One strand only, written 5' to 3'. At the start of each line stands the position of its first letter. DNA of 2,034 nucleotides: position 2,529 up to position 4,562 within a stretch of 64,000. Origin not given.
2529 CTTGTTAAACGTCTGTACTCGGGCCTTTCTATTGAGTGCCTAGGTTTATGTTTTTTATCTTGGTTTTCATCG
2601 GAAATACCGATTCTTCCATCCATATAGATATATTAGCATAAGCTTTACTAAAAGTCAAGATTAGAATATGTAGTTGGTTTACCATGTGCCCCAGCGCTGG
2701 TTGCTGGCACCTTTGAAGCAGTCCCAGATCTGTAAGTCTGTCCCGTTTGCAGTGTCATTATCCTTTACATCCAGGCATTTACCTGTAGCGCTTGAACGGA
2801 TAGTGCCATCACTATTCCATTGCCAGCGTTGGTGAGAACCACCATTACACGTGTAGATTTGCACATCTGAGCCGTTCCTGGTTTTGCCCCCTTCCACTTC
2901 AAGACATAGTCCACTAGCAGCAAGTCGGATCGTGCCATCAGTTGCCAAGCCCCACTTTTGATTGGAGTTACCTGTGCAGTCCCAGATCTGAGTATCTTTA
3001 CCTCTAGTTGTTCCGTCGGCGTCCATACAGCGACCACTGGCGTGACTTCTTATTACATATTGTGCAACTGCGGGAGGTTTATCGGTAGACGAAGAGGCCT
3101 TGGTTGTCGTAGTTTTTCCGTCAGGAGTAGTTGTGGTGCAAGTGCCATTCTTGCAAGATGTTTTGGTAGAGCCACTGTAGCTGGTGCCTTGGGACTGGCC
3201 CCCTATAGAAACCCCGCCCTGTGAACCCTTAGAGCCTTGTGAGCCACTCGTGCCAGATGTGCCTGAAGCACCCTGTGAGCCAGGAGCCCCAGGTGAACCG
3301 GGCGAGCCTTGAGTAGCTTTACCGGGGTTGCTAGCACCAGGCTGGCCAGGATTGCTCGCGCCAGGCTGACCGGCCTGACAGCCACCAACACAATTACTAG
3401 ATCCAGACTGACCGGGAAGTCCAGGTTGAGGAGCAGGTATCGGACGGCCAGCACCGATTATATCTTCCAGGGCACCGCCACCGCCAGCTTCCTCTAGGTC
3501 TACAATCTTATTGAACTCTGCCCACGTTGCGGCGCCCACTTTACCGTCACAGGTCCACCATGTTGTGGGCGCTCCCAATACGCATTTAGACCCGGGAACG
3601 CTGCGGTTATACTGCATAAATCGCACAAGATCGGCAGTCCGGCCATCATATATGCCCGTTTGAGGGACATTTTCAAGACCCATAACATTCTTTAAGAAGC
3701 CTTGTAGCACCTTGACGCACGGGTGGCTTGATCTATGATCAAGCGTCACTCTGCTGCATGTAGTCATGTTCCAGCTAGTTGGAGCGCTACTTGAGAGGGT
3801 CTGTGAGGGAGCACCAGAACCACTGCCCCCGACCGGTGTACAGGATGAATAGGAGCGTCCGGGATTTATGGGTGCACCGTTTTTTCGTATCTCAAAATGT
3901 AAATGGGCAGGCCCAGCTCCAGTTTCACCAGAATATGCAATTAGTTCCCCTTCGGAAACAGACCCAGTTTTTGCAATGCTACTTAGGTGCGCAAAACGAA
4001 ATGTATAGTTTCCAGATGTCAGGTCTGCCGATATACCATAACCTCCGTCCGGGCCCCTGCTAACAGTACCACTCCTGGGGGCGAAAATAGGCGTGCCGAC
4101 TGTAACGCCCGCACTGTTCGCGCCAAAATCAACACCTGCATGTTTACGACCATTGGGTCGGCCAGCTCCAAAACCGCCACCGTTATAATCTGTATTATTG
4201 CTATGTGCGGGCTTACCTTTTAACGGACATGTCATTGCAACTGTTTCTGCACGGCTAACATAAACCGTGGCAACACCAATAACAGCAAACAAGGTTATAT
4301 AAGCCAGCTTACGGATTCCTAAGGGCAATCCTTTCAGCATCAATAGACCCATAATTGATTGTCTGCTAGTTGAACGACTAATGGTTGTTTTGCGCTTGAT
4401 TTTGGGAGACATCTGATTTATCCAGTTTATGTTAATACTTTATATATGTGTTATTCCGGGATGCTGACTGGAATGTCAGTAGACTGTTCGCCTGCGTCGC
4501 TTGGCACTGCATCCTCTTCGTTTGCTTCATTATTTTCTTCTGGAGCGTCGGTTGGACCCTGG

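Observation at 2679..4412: M23 peptidase - collagen-like spacer - ricin-B lectin fusion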

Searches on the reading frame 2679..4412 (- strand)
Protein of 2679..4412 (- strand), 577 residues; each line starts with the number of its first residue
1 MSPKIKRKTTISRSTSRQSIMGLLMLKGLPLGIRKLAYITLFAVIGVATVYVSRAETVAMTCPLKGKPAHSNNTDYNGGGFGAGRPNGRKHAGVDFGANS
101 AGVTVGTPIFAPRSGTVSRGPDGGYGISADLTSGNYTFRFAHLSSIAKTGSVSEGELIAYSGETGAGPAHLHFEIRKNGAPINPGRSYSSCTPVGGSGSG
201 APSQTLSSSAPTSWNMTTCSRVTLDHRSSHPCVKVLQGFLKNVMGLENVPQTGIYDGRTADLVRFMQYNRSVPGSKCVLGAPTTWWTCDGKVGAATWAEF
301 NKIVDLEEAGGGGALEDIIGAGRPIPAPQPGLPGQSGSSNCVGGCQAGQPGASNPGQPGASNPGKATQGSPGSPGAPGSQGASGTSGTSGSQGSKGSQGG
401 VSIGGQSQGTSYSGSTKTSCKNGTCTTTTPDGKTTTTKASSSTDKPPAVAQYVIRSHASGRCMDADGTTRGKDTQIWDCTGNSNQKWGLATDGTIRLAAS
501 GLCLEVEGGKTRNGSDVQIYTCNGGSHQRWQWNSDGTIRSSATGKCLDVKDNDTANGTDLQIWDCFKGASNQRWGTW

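Call 3: search_protein_families(library=pfam, proteins=[window:2679-4412:-], max_evalue=0.01)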
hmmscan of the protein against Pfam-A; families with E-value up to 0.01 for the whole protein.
window:2679-4412:- (577 aa): 5 families
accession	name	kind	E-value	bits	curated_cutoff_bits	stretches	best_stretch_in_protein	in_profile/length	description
PF00652.28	Ricin_B_lectin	-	1.3e-31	109.9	29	1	452-574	3-126/126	Ricin-type beta-trefoil lectin domain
PF14200.12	RicinB_lectin_2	-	2.7e-27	95.7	25.6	3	494-563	16-89/89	Ricin-type beta-trefoil lectin domain-like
PF01551.29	Peptidase_M23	-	1.3e-16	61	28.7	1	90-184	2-96/96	Peptidase family M23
PF03498.20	CDtoxinA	-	0.0023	18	22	0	499-567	60-127/149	Cytolethal distending toxin A/C domain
PF01471.23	PG_binding_1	-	0.0066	17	23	0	231-270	3-41/57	Putative peptidoglycan binding domain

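Call 4: search_solved_structures(query=window:2679-4412:-, max_evalue=0.01, show_alignments=3)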
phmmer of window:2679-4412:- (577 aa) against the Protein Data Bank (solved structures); distinct sequences matched with E-value up to 0.01: 57.
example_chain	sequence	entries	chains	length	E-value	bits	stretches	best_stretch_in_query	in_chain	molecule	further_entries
1knl_A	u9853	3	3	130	1.5e-25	93.3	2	460-531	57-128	ENDO-1,4-BETA-XYLANASE A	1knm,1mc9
2d1z_A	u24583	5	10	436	7.3e-22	81.1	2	460-531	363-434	ENDO-1,4-BETA-D-XYLANASE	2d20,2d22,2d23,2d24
1isv_A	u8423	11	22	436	7.3e-22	81.1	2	460-531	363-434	endo-1,4-beta-D-xylanase | ENDO-1,4-BETA-XYLANASE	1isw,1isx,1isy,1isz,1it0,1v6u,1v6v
5gqd_A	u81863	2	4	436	7.3e-22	81.1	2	460-531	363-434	Beta-xylanase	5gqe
3wmy_A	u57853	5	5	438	1.1e-21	80.5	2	473-532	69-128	Extracellular exo-alpha-L-arabinofuranosidase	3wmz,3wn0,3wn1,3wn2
5y42_C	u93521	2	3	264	1.8e-17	66.6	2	495-571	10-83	Seed lectin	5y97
4hr6_C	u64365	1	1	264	1.9e-17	66.5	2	499-571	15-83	LECTIN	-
3c9z_A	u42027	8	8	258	1.9e-17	66.5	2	499-572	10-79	Agglutinin II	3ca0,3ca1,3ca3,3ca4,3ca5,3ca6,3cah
1hwm_B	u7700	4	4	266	2.4e-17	66.1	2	461-576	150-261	EBULIN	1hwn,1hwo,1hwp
3a21_A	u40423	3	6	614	6.8e-17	64.7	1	402-575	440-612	Putative secreted alpha-galactosidase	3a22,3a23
9tpf_B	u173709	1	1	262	1.2e-16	63.8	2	462-574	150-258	Lectin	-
9tpe_B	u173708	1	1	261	1.2e-16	63.8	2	462-574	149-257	Lectin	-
2vlc_A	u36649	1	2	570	1.3e-15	60.4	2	462-574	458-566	Ribosome-inactivating protein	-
1vcl_A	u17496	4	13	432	6.4e-15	58.1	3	452-565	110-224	hemolytic lectin CEL-III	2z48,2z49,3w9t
2aai_B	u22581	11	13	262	2.1e-13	53.2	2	498-577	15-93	RICIN (B CHAIN) | Ricin | Ricin B chain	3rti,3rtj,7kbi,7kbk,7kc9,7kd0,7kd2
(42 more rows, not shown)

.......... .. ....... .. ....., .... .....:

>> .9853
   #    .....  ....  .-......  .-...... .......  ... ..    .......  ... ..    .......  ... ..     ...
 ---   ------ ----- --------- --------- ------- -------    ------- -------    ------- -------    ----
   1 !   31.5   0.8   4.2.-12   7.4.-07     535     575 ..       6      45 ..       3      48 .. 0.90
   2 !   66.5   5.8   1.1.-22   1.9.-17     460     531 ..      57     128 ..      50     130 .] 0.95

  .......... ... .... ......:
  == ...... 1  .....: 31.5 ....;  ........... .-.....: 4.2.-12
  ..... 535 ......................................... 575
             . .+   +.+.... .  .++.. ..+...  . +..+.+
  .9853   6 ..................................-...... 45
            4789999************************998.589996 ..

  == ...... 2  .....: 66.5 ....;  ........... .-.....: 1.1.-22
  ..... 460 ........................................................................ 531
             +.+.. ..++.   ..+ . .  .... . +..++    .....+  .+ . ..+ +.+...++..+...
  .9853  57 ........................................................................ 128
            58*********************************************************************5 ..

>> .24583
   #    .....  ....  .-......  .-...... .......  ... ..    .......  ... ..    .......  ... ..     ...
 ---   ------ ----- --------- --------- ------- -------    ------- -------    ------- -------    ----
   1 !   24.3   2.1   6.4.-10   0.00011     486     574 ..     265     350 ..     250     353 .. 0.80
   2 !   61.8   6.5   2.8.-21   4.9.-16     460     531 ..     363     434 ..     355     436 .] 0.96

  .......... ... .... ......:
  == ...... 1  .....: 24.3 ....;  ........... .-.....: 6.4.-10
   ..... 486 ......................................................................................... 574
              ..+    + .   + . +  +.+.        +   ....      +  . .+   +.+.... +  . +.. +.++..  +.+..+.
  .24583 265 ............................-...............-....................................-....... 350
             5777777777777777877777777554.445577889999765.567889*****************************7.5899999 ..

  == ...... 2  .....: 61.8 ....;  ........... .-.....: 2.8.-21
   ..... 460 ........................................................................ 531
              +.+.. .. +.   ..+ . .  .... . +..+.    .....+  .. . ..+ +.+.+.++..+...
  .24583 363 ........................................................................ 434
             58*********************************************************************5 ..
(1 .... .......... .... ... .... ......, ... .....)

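Call 8: find_homologous_proteins(query=window:2679-4412:-, max_evalue=0.00001)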
Query window:2679-4412:- (577 aa): 29 proteins with E <= 0.00001 among 8000 candidates.
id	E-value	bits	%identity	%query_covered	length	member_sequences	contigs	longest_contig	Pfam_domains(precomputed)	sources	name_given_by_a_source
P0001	0.0e+0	1307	100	100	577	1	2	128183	PF01551.30,PF14200.13,PF00652.29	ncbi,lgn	-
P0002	2.4e-182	626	55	100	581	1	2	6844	PF01551.30,PF14200.13,PF00652.29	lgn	-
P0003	5.0e-138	480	51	85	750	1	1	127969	PF01551.30,PF14200.13,PF00652.29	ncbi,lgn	-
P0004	5.0e-114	400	71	40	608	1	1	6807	PF01551.30,PF14200.13,PF00652.29,PF01471.24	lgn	-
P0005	6.5e-102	360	37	99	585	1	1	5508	PF01551.30,PF14200.13,PF00652.29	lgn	-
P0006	1.1e-91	327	38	100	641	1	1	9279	PF01551.30,PF14200.13,PF00652.29,PF01471.24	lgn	-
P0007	3.4e-38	150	38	24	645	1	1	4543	PF14200.13,PF00652.29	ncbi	ncbi:hypothetical protein HDU77_011513, partial [Chytriomyces hyalinus]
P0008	1.6e-18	85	42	20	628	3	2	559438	PF02057.22,PF14200.13,PF02055.23,PF00652.29,PF17189.11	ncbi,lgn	-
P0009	1.5e-15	75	44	20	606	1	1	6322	PF02057.22,PF14200.13,PF02055.23,PF00652.29,PF14587.12,PF17189.11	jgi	jgi:glucosylceramidase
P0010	3.2e-14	71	35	36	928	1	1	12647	PF01915.28,PF14200.13,PF05345.19,PF00652.29,PF14310.13,PF00933.28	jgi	jgi:beta-glucosidase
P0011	3.7e-12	64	52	16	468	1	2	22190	PF01551.30,PF19425.5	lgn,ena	-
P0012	5.0e-10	57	47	17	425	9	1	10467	PF01551.30,PF22310.3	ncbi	-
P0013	5.5e-10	57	50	17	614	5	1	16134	PF01551.30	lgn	-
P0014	3.9e-8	51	48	18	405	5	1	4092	PF01551.30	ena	-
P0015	8.3e-8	50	39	23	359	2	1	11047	PF01551.30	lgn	-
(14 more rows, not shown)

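Call 10: find_encoding_contigs(protein=P0001, flank=3000, max_places=4)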
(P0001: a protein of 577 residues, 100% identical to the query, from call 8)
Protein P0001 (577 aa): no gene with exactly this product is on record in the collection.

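Call 14: find_related_loci(query=A1, collection=genome_contigs, flank=8000)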
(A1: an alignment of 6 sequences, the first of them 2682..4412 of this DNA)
Query A1 (577 aa) in genome_contigs; peptide patterns used: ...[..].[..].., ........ (x = any residue, [..] = any of these).
50 stretches matched a pattern; 7 encode a relative of the query (tblastn E <= 1e-3); 7 distinct loci.
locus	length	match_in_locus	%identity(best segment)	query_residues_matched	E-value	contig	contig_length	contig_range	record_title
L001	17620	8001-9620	51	89-577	3e-116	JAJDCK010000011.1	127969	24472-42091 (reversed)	MAG: Candidatus Saccharibacteria bacterium isolate OFTM277 OFTM277_10, whole genome shotgun sequence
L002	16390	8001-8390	47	445-576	3e-27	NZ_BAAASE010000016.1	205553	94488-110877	Streptomyces coeruleofuscus strain JCM 4358 sequence16, whole genome shotgun sequence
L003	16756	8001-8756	47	453-574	1e-25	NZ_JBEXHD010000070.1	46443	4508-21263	Actinoplanes sp. NPDC005259 NPDC005259_151_F4.ctg-0070, whole genome shotgun sequence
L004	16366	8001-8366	43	458-574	4e-22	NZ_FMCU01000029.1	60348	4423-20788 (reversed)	Micromonospora matsumotoense strain DSM 44100, whole genome shotgun sequence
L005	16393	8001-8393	40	443-574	7e-20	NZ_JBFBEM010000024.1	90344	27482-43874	Streptomyces sp. NPDC093252 NPDC093252_176_D11.ctg-0024, whole genome shotgun sequence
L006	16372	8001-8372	54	454-574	3e-18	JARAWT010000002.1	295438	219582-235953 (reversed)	Streptomyces sp. MN03-5084-2B NODE_2_length_295438_cov_34.661376, whole genome shotgun sequence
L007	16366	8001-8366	50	452-563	1e-13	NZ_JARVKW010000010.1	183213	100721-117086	Streptomyces sp. DH24 NODE_10_length_183213_cov_21.385671, whole genome shotgun sequence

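Call 23: search_protein_families(library=pfam, alignment_id=A1, max_evalue=0.05)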
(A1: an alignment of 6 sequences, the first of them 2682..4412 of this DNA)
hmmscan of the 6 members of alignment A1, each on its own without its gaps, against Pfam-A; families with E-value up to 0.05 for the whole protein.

A. member 1, window:2682-4412:- (577 aa): 6 families
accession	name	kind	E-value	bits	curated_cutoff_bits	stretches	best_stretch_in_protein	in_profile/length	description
PF00652.28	Ricin_B_lectin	-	1.3e-31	109.9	29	1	452-574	3-126/126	Ricin-type beta-trefoil lectin domain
PF14200.12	RicinB_lectin_2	-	2.7e-27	95.7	25.6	3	494-563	16-89/89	Ricin-type beta-trefoil lectin domain-like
PF01551.29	Peptidase_M23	-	1.3e-16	61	28.7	1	90-184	2-96/96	Peptidase family M23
PF03498.20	CDtoxinA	-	0.0023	18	22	0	499-567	60-127/149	Cytolethal distending toxin A/C domain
PF01471.23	PG_binding_1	-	0.0066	17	23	0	231-270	3-41/57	Putative peptidoglycan binding domain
PF24562.1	CysR_MRC2_N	-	0.047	13.9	27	1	454-535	7-88/133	MRC2-like, N-terminal cysteine-rich domain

B. families by the number of members that match (of 6 scanned): 7 families
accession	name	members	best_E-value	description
PF14200.12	RicinB_lectin_2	6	1.9e-37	Ricin-type beta-trefoil lectin domain-like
PF00652.28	Ricin_B_lectin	6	2.8e-33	Ricin-type beta-trefoil lectin domain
PF01551.29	Peptidase_M23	6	7.3e-22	Peptidase family M23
PF01471.23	PG_binding_1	6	2.3e-08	Putative peptidoglycan binding domain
PF24562.1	CysR_MRC2_N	4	0.0034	MRC2-like, N-terminal cysteine-rich domain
PF03498.20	CDtoxinA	3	0.0016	Cytolethal distending toxin A/C domain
PF09374.15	PG_binding_3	2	0.0011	Predicted Peptidoglycan domain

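Call 24: search_protein_families(library=ncbifam, proteins=[window:2679-4412:-], max_evalue=0.01)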
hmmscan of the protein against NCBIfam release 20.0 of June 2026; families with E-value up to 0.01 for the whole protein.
window:2679-4412:- (577 aa): 9 families
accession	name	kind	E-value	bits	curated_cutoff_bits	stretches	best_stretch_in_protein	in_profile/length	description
NF035930.1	lectin_2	subfamily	1.5e-26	93.6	100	1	453-574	121-238/238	lectin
NF035929.1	lectin_1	subfamily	9.3e-21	73.8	800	1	414-575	729-884/886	lectin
NF052302.1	Rv1419_fam_lectin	exception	1.1e-12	47.9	200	1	450-575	31-151/153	Rv1419 family lectin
NF052530.1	Heli_ShapePgp3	exception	4.6e-08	32.5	300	1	91-184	167-260/270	peptidoglycan metallopeptidase Pgp3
NF008652.0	PRK11649.1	equivalog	1.5e-06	27.2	341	1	90-184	312-406/439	murein DD-endopeptidase MepM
NF053825.1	PdgNdpepShyA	equivalog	4.8e-06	25.5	700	1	91-184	296-389/425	peptidoglycan DD-endopeptidase ShyA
NF053738.1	S2SprSpoIIQBc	equivalog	0.004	16.8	250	1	146-185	178-220/232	stage II sporulation protein SpoIIQ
NF053824.1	PdgNdpepShyC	equivalog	0.0044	16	700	1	89-184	294-389/429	peptidoglycan DD-endopeptidase ShyC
NF040883.1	amid_act_ActS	equivalog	0.0061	15.8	375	1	104-186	144-231/242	amidase activator ActS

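Call 29: predict_structure(alignment_id=A1)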
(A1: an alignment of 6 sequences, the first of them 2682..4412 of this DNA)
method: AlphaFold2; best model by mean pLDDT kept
length: 577 residues; sequences in the alignment: 6
mean_pLDDT: 44.5   pTM: 0.31
mean pLDDT of the five models: 44.5, 44.1, 43.6, 42.7, 42.5
residues with pLDDT >= 90: 2; 70-90: 98; 50-70: 118; < 50: 359
segments of 3 or more residues with pLDDT < 50: 1-29, 42-55, 72-91, 99-101, 165-167, 195-214, 278-283, 305-417, 428-430, 438-577
pLDDT, mean of each block of 10 residues (from residue 1): 29 28 40 53 38 55 65 35 33 57 65 83 66 88 76 80 56 76 68 44 26 51 75 69 52 70 69 53 61 73 49 27 25 24 23 26 25 25 24 23 21 36 54 50 33 26 28 27 29 33 28 28 29 35 33 29 30 23
secondary structure, 60 per line:
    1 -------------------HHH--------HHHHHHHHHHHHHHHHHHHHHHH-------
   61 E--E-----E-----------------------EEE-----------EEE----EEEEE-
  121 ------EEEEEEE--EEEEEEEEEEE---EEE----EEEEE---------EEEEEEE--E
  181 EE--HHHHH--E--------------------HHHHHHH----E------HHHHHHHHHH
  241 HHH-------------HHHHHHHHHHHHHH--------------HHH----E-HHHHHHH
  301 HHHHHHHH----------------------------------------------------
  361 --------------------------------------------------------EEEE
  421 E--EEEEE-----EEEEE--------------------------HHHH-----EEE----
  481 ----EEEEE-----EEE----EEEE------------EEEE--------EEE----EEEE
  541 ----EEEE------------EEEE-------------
elements in order: H31-53 E94-96 E108-110 E115-119 E127-133 E136-146 E150-152 E157-161 E171-177 E180-182 H185-189 H213-219 H231-243 H257-270 H294-308 E417-421 E424-428 E434-438 H465-468 E474-476 E485-489 E495-497 E502-505 E518-521 E530-532 E537-540 E545-548 E561-564

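Call 30: list_cluster_members(proteins=[P0001, P0002, P0003, P0004, P0005, P0006])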
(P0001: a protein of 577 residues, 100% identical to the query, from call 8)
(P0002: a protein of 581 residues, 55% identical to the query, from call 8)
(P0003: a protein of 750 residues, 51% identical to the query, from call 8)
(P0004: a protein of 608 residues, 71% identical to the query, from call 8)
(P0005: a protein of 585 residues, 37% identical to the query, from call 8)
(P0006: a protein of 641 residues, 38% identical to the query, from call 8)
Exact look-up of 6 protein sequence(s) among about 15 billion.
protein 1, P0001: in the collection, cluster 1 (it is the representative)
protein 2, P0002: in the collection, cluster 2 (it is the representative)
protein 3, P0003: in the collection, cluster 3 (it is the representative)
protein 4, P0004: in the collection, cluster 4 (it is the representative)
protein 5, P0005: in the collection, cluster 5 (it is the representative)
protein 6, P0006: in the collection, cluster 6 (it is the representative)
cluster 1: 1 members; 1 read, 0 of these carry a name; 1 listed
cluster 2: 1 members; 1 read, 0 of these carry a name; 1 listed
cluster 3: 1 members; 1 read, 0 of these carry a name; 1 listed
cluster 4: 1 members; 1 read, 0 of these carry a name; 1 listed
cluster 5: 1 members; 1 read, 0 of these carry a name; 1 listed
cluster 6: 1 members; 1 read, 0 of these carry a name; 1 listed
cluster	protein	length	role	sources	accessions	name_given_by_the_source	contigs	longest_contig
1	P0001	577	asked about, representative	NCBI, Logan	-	-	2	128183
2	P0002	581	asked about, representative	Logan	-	-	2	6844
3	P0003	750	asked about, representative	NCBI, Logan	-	-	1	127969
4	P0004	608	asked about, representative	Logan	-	-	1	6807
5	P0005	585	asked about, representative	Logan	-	-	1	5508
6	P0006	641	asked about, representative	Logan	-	-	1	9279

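Call 32: find_encoding_contigs(protein=P0002, flank=6000, max_places=3)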
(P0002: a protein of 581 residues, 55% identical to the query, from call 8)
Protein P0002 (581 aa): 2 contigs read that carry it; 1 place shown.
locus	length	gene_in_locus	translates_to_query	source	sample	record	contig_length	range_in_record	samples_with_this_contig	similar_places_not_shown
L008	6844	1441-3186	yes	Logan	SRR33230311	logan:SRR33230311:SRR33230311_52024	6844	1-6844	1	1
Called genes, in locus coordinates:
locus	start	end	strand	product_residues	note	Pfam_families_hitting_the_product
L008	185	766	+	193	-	-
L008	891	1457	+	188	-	-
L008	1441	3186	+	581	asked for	PF01551:Peptidase_M23, PF14200:RicinB_lectin_2, PF00652:Ricin_B_lectin, PF14200:RicinB_lectin_2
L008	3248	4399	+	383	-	-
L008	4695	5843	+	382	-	PF01471:PG_binding_1, PF14200:RicinB_lectin_2, PF00652:Ricin_B_lectin, PF14200:RicinB_lectin_2 (weak)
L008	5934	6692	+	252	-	PF06737:Transglycosylas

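Call 33: find_encoding_contigs(protein=P0006, flank=8000, max_places=3)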
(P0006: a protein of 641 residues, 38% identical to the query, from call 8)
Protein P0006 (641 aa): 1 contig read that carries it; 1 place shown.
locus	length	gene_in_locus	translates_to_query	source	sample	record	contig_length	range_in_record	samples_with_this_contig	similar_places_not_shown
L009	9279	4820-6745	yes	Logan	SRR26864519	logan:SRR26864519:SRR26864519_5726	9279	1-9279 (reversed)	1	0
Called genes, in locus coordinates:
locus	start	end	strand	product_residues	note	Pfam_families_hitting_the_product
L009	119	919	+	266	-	PF13277:YmdB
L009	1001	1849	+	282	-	-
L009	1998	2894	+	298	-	-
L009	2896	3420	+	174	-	-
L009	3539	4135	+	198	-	-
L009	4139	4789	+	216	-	-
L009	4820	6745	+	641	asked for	PF01551:Peptidase_M23, PF01471:PG_binding_1 (weak), PF00652:Ricin_B_lectin, PF14200:RicinB_lectin_2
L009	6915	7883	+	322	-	-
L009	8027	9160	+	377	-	PF14200:RicinB_lectin_2, PF00652:Ricin_B_lectin, PF14200:RicinB_lectin_2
